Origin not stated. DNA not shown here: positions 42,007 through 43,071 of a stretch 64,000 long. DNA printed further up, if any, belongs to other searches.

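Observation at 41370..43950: AT-rich islet at the 3' end of tRNA-Gln: a possible small-molecule or nucleotide modification, or defence-like module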

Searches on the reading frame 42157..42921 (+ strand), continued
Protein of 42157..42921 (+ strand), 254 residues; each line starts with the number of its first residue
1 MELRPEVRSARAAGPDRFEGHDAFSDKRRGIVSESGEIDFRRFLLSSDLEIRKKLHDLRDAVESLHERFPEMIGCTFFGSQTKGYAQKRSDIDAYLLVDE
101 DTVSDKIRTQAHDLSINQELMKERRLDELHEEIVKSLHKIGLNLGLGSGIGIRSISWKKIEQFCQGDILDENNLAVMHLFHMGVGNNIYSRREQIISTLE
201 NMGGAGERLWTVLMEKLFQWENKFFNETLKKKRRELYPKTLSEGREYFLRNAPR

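Call 49: search_protein_representatives(alignment_id=A2)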
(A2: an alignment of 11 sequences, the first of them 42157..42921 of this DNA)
Query: 11 sequences, 244 profile positions. Proteins with E-value up to 0.001 (for the whole library): 900; up to 1e-10: 474; up to 1e-30: 84. The best 150 are listed.
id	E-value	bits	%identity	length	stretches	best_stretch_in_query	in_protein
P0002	5.9e-100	350.2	-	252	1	4-242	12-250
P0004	1.1e-83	296.8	-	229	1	1-239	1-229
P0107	3.3e-81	288.8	-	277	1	5-241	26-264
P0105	5.0e-78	278.4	-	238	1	1-242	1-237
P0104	1.9e-74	266.7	-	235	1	13-243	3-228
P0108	3.6e-67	242.8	-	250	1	1-242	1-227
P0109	1.5e-65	237.5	-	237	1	5-241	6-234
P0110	2.8e-65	236.6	-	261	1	6-243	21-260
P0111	2.3e-64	233.6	-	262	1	1-243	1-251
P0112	4.9e-64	232.5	-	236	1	4-241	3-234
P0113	1.5e-62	227.7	-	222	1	8-240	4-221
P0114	3.4e-60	220.0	-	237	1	5-238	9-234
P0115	3.8e-59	216.5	-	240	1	5-242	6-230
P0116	4.5e-59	216.3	-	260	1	7-243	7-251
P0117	2.6e-58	213.8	-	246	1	5-237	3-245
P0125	6.5e-53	196.1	-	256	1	4-242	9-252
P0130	7.9e-47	176.2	-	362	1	7-240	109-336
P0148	3.1e-41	157.9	-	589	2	5-111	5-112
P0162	3.4e-37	144.7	-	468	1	29-233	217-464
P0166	3.4e-35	138.1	-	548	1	12-240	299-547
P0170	2.4e-33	132.0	-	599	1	19-242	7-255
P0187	1.2e-30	123.2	-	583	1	22-241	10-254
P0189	1.6e-30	122.8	-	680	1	30-236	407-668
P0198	1.5e-29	119.7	-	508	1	28-236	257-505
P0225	1.3e-27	113.3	-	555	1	13-240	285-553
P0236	7.1e-27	110.9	-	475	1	31-234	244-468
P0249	7.3e-26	107.5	-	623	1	29-235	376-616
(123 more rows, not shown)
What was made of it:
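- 42157..42921 (+): Pol-beta-superfamily nucleotidyltransferase, 254 aa: N-terminal helices, an NTase core with G79-S80/S90-D91-x-D93, and a family-specific C-terminal helical domain (about residues 157-250). Family of about 900 50%-identity clusters (call 49).
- About 900 representatives at E <= 1e-3 (call 49).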

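Call 50: search_protein_families(library=pfam, proteins=[P0148, P0166, P0170, P0187, P0189, P0162, P0198, P0225, P0236, P0249], max_evalue=0.01)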
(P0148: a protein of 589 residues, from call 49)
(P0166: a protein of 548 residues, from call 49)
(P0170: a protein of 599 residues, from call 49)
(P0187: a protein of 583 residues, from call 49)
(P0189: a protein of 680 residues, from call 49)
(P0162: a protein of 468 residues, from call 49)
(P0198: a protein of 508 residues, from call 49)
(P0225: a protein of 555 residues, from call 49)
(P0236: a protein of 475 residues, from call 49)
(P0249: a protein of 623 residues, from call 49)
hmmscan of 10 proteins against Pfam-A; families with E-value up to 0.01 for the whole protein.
P0148 (589 aa): 1 family
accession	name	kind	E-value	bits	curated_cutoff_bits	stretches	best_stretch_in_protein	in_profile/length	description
PF18958.6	DUF5700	-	0.0002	21.3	25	1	433-542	129-226/283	Putative zinc dependent peptidase (DUF5700)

P0166 (548 aa): 2 families
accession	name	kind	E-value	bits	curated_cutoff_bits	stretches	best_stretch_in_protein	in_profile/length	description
PF13328.12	HD_4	-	0.00096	19.3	27.2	1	116-163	37-83/156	HD domain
PF01909.29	NTP_transf_2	-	0.0071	17.2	21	0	335-378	1-42/93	Nucleotidyltransferase domain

P0170 (599 aa): 3 families
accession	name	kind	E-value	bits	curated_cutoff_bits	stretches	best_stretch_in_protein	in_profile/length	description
PF18765.7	Polbeta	-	1.5e-07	31.9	26.9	1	42-106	5-69/93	Polymerase beta, Nucleotidyltransferase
PF01909.29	NTP_transf_2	-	9.1e-07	29.6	21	1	41-110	6-78/93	Nucleotidyltransferase domain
PF22600.2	MTPAP-like_central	-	0.0013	19.3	27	1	30-86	20-75/139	Poly(A) RNA polymerase, mitochondrial-like, central palm domain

P0187 (583 aa): 2 families
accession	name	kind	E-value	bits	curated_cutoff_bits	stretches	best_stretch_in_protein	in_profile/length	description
PF01909.29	NTP_transf_2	-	1.6e-06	28.8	21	1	40-89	5-60/93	Nucleotidyltransferase domain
PF18765.7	Polbeta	-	4e-05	24.1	26.9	1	42-91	5-56/93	Polymerase beta, Nucleotidyltransferase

P0189 (680 aa): 2 families
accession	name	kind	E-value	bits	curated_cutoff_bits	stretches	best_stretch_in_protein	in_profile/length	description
PF01909.29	NTP_transf_2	-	0.0002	22.1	21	1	426-468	2-43/93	Nucleotidyltransferase domain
PF18765.7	Polbeta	-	0.00036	21.1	26.9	1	429-468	3-42/93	Polymerase beta, Nucleotidyltransferase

P0162 (468 aa): 2 families
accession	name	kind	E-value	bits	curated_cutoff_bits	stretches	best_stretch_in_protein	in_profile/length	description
PF01909.29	NTP_transf_2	-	4.7e-06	27.3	21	1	238-305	3-47/93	Nucleotidyltransferase domain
PF18765.7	Polbeta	-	2.7e-05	24.7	26.9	1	244-279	7-42/93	Polymerase beta, Nucleotidyltransferase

P0198 (508 aa): 2 families
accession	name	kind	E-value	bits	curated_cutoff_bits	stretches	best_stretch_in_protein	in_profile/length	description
PF18765.7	Polbeta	-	4.3e-05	24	26.9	1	289-357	11-73/93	Polymerase beta, Nucleotidyltransferase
PF01909.29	NTP_transf_2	-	0.00025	21.8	21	1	292-339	15-60/93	Nucleotidyltransferase domain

P0225 (555 aa): 3 families
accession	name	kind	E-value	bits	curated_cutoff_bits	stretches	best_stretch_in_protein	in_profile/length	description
PF01909.29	NTP_transf_2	-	3e-07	31.2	21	1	322-387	3-56/93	Nucleotidyltransferase domain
PF18765.7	Polbeta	-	4.6e-07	30.3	26.9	1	324-368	3-43/93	Polymerase beta, Nucleotidyltransferase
PF12319.13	TryThrA_C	-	0.002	18.1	22.8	1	129-199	128-199/216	Tryptophan-Threonine-rich plasmodium antigen C terminal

P0236 (475 aa): 3 families
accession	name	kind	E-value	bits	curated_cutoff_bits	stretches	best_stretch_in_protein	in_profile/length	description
PF18765.7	Polbeta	-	1e-06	29.3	26.9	1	266-302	4-40/93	Polymerase beta, Nucleotidyltransferase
PF01909.29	NTP_transf_2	-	2.8e-05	24.8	21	1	263-304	3-43/93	Nucleotidyltransferase domain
PF12633.13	Adenyl_cycl_N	-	0.00053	20.4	27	1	261-311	77-128/199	Adenylate cyclase NT domain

P0249 (623 aa): 3 families
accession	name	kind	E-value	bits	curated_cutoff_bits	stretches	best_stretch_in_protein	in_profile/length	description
PF18765.7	Polbeta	-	6.5e-09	36.3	26.9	1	397-457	1-60/93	Polymerase beta, Nucleotidyltransferase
PF01909.29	NTP_transf_2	-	3.6e-08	34.1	21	1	396-457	2-60/93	Nucleotidyltransferase domain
PF22600.2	MTPAP-like_central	-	0.003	18.1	27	1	379-449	11-71/139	Poly(A) RNA polymerase, mitochondrial-like, central palm domain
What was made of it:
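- Tried and rejected: Domain fusions in long family members gave only weak, sub-threshold hints (HD_4 E = 1e-3; DUF5700 E = 2e-4), so they were not used (call 50).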

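Call 56: list_cluster_members(proteins=[P0107, P0108, P0111, P0116, P0125, P0130, P0166, P0170, P0189, P0148])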
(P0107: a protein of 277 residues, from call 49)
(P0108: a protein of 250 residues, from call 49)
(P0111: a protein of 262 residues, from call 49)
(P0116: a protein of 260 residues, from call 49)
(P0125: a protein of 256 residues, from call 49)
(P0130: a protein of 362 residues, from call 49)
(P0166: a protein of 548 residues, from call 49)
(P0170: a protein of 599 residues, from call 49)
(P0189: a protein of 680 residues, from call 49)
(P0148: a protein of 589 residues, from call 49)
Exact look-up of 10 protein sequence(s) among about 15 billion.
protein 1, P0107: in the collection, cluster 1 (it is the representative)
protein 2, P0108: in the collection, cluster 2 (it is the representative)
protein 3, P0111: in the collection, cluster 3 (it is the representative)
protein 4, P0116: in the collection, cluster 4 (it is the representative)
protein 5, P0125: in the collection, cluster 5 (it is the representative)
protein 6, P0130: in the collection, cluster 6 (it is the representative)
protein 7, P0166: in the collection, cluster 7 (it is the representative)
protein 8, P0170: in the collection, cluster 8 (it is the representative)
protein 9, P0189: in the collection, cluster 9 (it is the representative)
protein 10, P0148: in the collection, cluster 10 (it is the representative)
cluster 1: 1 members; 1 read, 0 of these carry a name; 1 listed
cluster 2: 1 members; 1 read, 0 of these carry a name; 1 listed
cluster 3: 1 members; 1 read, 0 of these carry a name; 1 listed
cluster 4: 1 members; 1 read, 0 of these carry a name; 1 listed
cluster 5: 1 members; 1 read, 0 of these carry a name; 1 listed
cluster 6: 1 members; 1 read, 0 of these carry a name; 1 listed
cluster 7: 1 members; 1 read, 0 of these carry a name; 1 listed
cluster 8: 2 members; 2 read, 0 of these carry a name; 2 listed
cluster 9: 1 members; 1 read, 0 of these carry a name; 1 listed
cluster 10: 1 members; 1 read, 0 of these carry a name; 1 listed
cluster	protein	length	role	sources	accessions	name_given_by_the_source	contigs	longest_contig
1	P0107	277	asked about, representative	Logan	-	-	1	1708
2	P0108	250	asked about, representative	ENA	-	-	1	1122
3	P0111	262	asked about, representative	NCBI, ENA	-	-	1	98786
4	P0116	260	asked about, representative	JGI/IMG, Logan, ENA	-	-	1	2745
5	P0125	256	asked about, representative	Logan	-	-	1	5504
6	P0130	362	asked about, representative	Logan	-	-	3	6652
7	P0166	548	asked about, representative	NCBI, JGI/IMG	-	-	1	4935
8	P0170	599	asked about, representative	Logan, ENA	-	-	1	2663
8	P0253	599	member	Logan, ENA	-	-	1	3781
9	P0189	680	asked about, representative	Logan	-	-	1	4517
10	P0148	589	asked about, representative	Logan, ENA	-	-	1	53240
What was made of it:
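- Tried and rejected: Source names for distant NTase representatives: none carried a name (call 56).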

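Call 57: fold_search(model_id=the predicted structure, library=pdb)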
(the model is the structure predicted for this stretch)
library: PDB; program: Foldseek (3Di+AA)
matches with E <= 10: 279; with E <= 0.001: 0
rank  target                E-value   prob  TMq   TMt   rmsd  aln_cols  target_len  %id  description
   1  2rff                  1.4e-02  0.99  0.22  0.45   7.1       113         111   12  Crystal structure of a putative nucleotidyltransferase (NP_343093.1) from Sulfolobus solfataricus at 1.40 A resolution (released 2007-10-16)
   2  7ae9_G                4.3e-02  0.84  0.24  0.37  12.1       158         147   18  Crystal structure of mono-AMPylated HEPN(R46E) toxin in complex with MNT antitoxin (released 2020-12-30)
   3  7ae2_B                5.1e-02  0.44  0.17  0.27  13.0       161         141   15  Crystal structure of HEPN(H107A-Y109F) toxin in complex with MNT antitoxin (released 2020-12-30)
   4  6sxj                  5.4e-02  0.75  0.28  0.28  11.9       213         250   14  Crystal structure of spectinomycin adenyltransferase AAD(9) from Enterococcus faecialis (released 2020-04-15)
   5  6e0m                  5.4e-02  0.35  0.25  0.24  15.3       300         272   10  Structure of Elizabethkingia meningoseptica CdnE cyclic dinucleotide synthase (released 2019-02-20)
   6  5w0n_C                7.0e-02  0.38  0.22  0.18  14.5       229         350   14  Structure of human TUT7 catalytic module (CM) in complex with UMPNPP and U2 RNA (released 2017-06-28)
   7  3jyy_A                7.4e-02  0.38  0.22  0.22  17.0       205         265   16  SeMet LinB complexed with PPi (released 2009-11-03)
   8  3jyy_B                8.2e-02  0.38  0.24  0.23  16.9       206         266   17  SeMet LinB complexed with PPi (released 2009-11-03)
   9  8xeo_A                9.1e-02  0.63  0.19  0.40   7.6       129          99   16  Crystal structure of MNT antitoxin (released 2024-12-18)
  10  5w0b_A                1.1e-01  0.25  0.23  0.19  14.3       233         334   14  Structure of human TUT7 catalytic module (CM) (released 2017-06-28)
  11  1no5_B                1.1e-01  0.57  0.21  0.39   6.9       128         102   14  Structure of HI0073 from Haemophilus influenzae, the nucleotide binding domain of the HI0073/HI0074 two protein nucleo (released 2004-03-16)
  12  8opp_A                1.1e-01  0.23  0.20  0.11  13.9       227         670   15  Structure of human terminal uridylyltransferase 7 (hTUT7/ZCCHC6) bound with pre-let7g miRNA and UTPalphaS (released 2024-07-24)
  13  6xz0                  1.2e-01  0.63  0.29  0.29  11.9       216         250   14  Crystal structure of spectinomycin adenyltransferase AAD(9) from Enterococcus faecialis with spectinomycin (released 2020-04-15)
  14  5w0b_B                1.3e-01  0.25  0.22  0.17  14.7       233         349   14  Structure of human TUT7 catalytic module (CM) (released 2017-06-28)
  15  8opt_A                1.3e-01  0.20  0.22  0.10  18.0       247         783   15  Human terminal uridylyltransferase 7 (TUT7/ZCCHC6) bound with pre-let7g miRNA and Lin28A - complex 2 (released 2024-07-24)
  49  9dbj_F                5.3e-01  0.14  0.23  0.26  14.4       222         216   11  Structure of Hailong HalB R164A mutant with non-hydrolyzable dATP (released 2025-05-07)
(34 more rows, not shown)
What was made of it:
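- On Hailong (HalA/HalB): Foldseek E = 0.53, probability 0.14, TM 0.23-0.26 (call 57).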

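Call 58: find_related_loci(query=A2, collection=genome_contigs, flank=5000)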
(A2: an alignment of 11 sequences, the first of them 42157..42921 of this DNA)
Query A2 (254 aa) in genome_contigs; peptide patterns used: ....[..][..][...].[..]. (x = any residue, [..] = any of these).
97 stretches matched a pattern; 8 encode a relative of the query (tblastn E <= 1e-3); 8 distinct loci.
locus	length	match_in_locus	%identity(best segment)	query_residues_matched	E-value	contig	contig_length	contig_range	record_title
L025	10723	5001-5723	34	18-249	1e-36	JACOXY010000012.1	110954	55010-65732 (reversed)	MAG: Candidatus Liptonbacteria bacterium isolate NC_groundwater_165_Ag_S-0.1um_43_15 S4_GD2017_2_S1_scaffold_227, whole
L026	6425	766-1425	29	41-248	2e-21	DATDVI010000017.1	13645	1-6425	MAG TPA_asm: Candidatus Andersenbacteria bacterium isolate SMAG_U8080 k141_1234295, whole genome shotgun sequence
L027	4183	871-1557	27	26-250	5e-16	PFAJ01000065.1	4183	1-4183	MAG: Candidatus Doudnabacteria bacterium CG10_big_fil_rev_8_21_14_0_10_41_10 CG10_8_21_14_0.10_scaffold_25704_c, whole g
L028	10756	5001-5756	24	41-248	2e-15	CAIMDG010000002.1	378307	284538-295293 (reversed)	uncultured bacterium isolate KTt_bin-0975 genome assembly, contig: bin-0975:2/3, whole genome shotgun sequence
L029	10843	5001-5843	38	41-244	9e-15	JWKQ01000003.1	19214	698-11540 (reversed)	MAG: archaeon GW2011_AR5 QT00_C0003, whole genome shotgun sequence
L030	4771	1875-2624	35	41-249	3e-11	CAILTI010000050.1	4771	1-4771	uncultured bacterium isolate MJ-time_bin-2460 genome assembly, contig: bin-2460:50/60, whole genome shotgun sequence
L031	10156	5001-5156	46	53-104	3e-9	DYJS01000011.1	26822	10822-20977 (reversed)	MAG TPA_asm: Candidatus Methylomirabilis sp. isolate SulCav_AS07-7_27_128 SulCav_AS07_7_1688_length_26822_cov_68_241043,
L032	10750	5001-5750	32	41-249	5e-9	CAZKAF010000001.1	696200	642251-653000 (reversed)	MAG TPA_asm: uncultured Candidatus Saccharibacteria bacterium isolate SRP344714_co1_229 genome assembly, contig: NODE_5_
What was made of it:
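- Members in CPR phyla and one DPANN archaeon (call 58).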

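Call 61: search_protein_families(library=pfam, alignment_id=A4, max_evalue=0.01)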
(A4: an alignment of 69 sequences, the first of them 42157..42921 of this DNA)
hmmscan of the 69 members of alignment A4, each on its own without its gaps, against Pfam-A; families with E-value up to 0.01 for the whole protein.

A. member 1, window:42157-42921:+ (254 aa): 4 families
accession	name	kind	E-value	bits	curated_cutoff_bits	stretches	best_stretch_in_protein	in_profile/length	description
PF22600.2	MTPAP-like_central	-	9.5e-05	22.9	27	1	42-128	10-82/139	Poly(A) RNA polymerase, mitochondrial-like, central palm domain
PF18765.7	Polbeta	-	0.00013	22.5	26.9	1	66-120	7-60/93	Polymerase beta, Nucleotidyltransferase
PF01909.29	NTP_transf_2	-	0.0014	19.4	21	1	60-128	3-53/93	Nucleotidyltransferase domain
PF20879.2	SidM_N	-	0.0039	16.9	27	1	58-109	45-96/285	SidM, N-terminal domain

B. families by the number of members that match (of 69 scanned): 9 families
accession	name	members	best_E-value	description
PF01909.29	NTP_transf_2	63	2.2e-10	Nucleotidyltransferase domain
PF18765.7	Polbeta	63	4.6e-09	Polymerase beta, Nucleotidyltransferase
PF22600.2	MTPAP-like_central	43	1.3e-07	Poly(A) RNA polymerase, mitochondrial-like, central palm domain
PF20879.2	SidM_N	5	0.00061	SidM, N-terminal domain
PF12633.13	Adenyl_cycl_N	2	0.00094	Adenylate cyclase NT domain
PF04431.18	Pec_lyase_N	1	0.00033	Pectate lyase, N terminus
PF22014.2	DUF6932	1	0.00058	Family of unknown function (DUF6932)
PF14646.12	MYCBPAP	1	0.0089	MYCBP-associated protein family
PF10826.14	DUF2551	1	0.009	Protein of unknown function (DUF2551)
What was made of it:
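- On Pol-beta nucleotidyltransferase superfamily: 63 of 69 family members hit Pfam NTP_transf_2/Polbeta (call 61).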

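Call 62: search_solved_structures(query=A4, max_evalue=1, show_alignments=2)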
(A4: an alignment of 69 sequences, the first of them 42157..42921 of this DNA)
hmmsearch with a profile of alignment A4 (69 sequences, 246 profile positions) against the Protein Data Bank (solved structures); distinct sequences matched with E-value up to 1: 34.
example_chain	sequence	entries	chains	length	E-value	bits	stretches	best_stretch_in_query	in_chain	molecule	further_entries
3jyy_A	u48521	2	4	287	6.8e-05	25.9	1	44-94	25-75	Lincosamide nucleotidyltransferase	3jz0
4ebj_A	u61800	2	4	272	0.00039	23.4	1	44-94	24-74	Aminoglycoside nucleotidyltransferase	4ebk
5yep_A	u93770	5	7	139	0.00053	23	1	48-95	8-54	Toxin-antitoxin system antidote Mnt family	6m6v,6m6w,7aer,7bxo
9xbd_E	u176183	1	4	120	0.00055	22.9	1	53-135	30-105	Nucleotidyltransferase domain-containing protein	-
1wot_A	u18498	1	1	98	0.0014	21.6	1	42-90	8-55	PUTATIVE MINIMAL NUCLEOTIDYLTRANSFERASE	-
2rff_A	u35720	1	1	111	0.0048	19.8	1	43-86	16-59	Putative nucleotidyltransferase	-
7uy4_A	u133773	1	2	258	0.0054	19.7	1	46-87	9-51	Aminoglycoside (3'') (9) adenylyltransferase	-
7ae2_B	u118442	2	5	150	0.0076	19.2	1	43-97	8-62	MNT ANTITOXIN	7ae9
3nku_A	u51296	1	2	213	0.0082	19.1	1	48-95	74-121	DrrA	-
6yx5_B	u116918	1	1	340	0.012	18.5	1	48-94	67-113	Multifunctional virulence effector protein DrrA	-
1no5_A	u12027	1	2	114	0.013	18.4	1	63-85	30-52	Hypothetical protein HI0073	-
8xeo_A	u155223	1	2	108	0.013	18.4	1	49-84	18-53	MNT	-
8xeh_E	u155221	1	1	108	0.025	17.5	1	49-84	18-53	MNT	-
9w4r_A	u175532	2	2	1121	0.15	14.9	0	52-98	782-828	Terminal uridylyltransferase 4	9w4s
5jnb_A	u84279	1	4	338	0.16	14.8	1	46-96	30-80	Poly(A) RNA polymerase gld-2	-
9dbj_A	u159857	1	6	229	0.81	12.5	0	62-83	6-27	HalB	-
9dbh_A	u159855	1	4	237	0.81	12.5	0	62-83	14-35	HalB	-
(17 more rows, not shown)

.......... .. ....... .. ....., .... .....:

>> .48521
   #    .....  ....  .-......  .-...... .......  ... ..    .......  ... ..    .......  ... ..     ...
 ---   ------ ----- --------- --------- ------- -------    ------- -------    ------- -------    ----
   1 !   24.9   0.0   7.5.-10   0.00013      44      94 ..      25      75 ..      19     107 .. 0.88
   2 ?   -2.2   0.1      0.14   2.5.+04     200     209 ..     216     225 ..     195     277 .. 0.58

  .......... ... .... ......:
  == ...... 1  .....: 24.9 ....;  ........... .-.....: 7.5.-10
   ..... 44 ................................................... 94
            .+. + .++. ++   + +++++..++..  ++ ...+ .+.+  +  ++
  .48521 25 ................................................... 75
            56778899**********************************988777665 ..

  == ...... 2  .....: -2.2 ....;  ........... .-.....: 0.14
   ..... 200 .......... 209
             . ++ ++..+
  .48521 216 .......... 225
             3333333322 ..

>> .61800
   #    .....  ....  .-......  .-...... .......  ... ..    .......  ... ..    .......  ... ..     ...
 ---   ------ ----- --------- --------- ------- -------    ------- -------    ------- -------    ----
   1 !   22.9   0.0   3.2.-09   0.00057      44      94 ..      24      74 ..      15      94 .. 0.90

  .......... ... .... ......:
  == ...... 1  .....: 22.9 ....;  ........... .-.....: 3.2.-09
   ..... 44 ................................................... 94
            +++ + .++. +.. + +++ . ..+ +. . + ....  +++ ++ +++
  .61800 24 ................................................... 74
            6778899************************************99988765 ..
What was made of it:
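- On Hailong (HalA/HalB): HalB 9dbj/9dbh: sequence E = 0.81 over profile positions 62-83 (call 62).
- Closest known: Antibiotic O-nucleotidyltransferases LinB/Lnu. Same: The overall two-part layout (NTase core plus helical C-terminal domain, about 250 aa), and the best profile-to-PDB sequence hits (LinB E = 6.8e-5, ANT(4')-IIb E = 3.9e-4) (call 62).
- With the family profile, the best PDB sequence hits are LinB 3jyy (E = 6.8e-5) and ANT(4')-IIb 4ebj (E = 3.9e-4) (call 62).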

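Call 71: find_related_loci(query=A2, collection=metagenome_contigs, flank=4000)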
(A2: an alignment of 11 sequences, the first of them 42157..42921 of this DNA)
Query A2 (254 aa) in metagenome_contigs; peptide patterns used: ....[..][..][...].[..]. (x = any residue, [..] = any of these).
162 stretches matched a pattern; 18 encode a relative of the query (tblastn E <= 1e-3); 18 distinct loci.
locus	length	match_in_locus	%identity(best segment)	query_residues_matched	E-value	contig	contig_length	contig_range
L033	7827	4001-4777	37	2-253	1e-39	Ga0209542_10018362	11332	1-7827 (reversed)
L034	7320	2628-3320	32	10-252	2e-28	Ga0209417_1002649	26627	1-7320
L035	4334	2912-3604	32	10-252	2e-28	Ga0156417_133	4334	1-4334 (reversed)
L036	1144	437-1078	32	26-250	1e-28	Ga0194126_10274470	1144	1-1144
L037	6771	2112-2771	29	41-248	3e-21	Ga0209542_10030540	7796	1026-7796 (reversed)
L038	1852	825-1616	26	35-251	6e-19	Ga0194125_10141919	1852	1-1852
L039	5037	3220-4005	23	34-248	5e-16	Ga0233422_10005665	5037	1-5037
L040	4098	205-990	23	34-248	5e-16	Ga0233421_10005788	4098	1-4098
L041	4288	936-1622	27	26-250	7e-16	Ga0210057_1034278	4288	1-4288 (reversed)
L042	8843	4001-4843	38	41-244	1e-14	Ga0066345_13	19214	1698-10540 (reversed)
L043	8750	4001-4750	28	41-248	3e-14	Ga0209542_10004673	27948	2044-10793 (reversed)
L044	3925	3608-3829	43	26-99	5e-13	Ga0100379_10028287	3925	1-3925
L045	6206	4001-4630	28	40-239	2e-12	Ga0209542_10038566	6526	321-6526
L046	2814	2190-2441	38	35-119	2e-12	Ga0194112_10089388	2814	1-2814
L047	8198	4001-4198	39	41-106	2e-11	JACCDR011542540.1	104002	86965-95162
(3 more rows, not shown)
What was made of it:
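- Tried and rejected: It was rerun with the 11-sequence alignment (call 71).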

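Call 77: find_related_loci(query=A2, collection=viral_contigs, flank=5000)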
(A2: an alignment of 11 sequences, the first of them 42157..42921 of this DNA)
Query A2 (254 aa) in viral_contigs; peptide patterns used: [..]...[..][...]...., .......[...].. (x = any residue, [..] = any of these).
45 stretches matched a pattern, but none encodes a relative of the query by tblastn (E <= 1e-3).
